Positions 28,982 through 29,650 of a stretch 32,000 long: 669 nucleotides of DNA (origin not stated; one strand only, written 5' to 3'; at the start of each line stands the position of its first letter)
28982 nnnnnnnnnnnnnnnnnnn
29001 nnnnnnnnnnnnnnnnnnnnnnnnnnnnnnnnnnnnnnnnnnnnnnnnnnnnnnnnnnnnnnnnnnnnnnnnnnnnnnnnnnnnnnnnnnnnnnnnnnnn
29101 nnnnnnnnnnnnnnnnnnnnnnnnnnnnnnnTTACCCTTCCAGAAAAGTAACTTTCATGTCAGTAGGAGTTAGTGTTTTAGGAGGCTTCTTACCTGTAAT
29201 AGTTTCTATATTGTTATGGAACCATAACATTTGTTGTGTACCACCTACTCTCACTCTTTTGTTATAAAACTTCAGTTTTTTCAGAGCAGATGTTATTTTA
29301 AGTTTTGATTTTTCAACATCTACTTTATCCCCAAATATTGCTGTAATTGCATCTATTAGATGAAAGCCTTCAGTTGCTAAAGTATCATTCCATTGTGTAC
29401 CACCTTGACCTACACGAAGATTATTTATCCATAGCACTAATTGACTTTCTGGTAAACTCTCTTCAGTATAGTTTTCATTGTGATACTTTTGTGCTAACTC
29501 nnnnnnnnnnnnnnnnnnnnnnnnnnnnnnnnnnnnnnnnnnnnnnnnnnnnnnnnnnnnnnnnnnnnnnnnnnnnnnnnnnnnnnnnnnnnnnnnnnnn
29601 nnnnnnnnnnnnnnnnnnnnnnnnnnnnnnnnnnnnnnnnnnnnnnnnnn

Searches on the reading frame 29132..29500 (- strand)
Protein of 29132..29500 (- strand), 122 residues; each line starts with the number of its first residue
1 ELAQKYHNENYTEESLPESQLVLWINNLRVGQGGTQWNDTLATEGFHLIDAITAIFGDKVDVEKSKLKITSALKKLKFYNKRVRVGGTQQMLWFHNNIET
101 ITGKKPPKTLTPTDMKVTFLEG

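Call 64: predict_structure(alignment_id=A4)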
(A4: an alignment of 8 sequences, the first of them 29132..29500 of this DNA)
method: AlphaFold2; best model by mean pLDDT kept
length: 122 residues; sequences in the alignment: 8
mean_pLDDT: 72.4   pTM: 0.63
mean pLDDT of the five models: 72.4, 71.9, 64.0, 60.2, 55.5
residues with pLDDT >= 90: 5; 70-90: 80; 50-70: 14; < 50: 23
segments of 3 or more residues with pLDDT < 50: 1-5, 7-11, 110-122
pLDDT, mean of each block of 10 residues (from residue 1): 46 67 80 73 82 83 87 89 83 85 62 41 32
secondary structure, 60 per line:
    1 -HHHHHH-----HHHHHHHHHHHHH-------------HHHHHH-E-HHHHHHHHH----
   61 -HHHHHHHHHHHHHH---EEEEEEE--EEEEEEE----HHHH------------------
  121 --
elements in order: H2-7 H13-25 H39-44 H48-56 H62-75 E79-85 E88-94 H99-102

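Call 67: fold_search(model_id=the predicted structure, library=pdb)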
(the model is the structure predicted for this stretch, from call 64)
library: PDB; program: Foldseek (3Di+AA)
matches with E <= 10: 476; with E <= 0.001: 0
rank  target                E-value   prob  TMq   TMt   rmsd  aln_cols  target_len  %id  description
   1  2ch0_MODEL_1_A        1.5e-01  0.47  0.30  0.28   7.4        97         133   11  Solution structure of the human MAN1 C-terminal domain (residues 655- 775) (released 2006-05-16)
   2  7vov_B                3.3e-01  0.21  0.35  0.43   5.9       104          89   13  The crystal structure of human forkhead box protein in complex with DNA 2 (released 2022-08-17)
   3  1zgj                  3.8e-01  0.41  0.36  0.15   6.8        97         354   12  Crystal structure of isoflavanone 4'-O-methyltransferase complexed with (+)-pisatin (released 2006-08-01)
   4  8ioi_A                6.7e-01  0.15  0.26  0.19   7.6        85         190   14  Crystal Structure of PadR- family transcriptional regulator Rv1176c from Mycobacterium tuberculosis H37Rv. (released 2024-03-13)
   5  4xgc_E                6.7e-01  0.15  0.30  0.13   7.8        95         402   17  Crystal structure of the eukaryotic origin recognition complex (released 2015-04-01)
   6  9i16_D                6.7e-01  0.14  0.29  0.11  10.2        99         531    8  Structure of RecQL-dsDNA-ADP-AlF4 complex from Bos taurus (released 2025-10-01)
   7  8wa0_J                6.7e-01  0.08  0.21  0.07  15.7       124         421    9  The cryo-EM structure of the Nicotiana tabacum PEP-PAP-TEC1 (released 2024-03-13)
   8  5zi8_A                7.1e-01  0.47  0.39  0.44   7.4        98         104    8  Crystal structure of the PadR-family transcriptional regulator Rv3488 of Mycobacterium tuberculosis H37Rv in complex w (released 2018-10-17)
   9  9i22_A                7.1e-01  0.15  0.30  0.10   9.4        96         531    9  Structure of Human helicase RecQ1- Myc G-quadruplex - ADP complex (released 2025-10-01)
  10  2v79_B                7.6e-01  0.12  0.26  0.26  11.9       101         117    9  Crystal Structure of the N-terminal domain of DnaD from Bacillus Subtilis (released 2008-01-15)
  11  6u8t_A                7.6e-01  0.12  0.25  0.16  13.2        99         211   15  Crystal structure of YopT domain of Pasteurella Multocida PfhB2-toxin (released 2020-09-09)
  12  7z1o_O                8.1e-01  0.11  0.29  0.09  11.1       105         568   16  Structure of yeast RNA Polymerase III PTC + NTPs (released 2022-08-31)
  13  3l7w                  8.6e-01  0.54  0.39  0.43   3.6        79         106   10  The Crystal Structure of smu.1704 from Streptococcus mutans UA159 (released 2010-12-08)
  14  1zg3                  8.6e-01  0.23  0.38  0.17   7.3       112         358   12  Crystal structure of the isoflavanone 4'-O-methyltransferase complexed with SAH and 2,7,4'-trihydroxyisoflavanone (released 2006-08-01)
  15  9bcx_F                8.6e-01  0.13  0.33  0.13   8.9       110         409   15  Cryo-EM structure of the S. cerevisiae ORC-Cdc6-Mcm2-7-DNA complex with a fully closed Mcm2-Mcm5 DNA entry gate (released 2025-01-01)
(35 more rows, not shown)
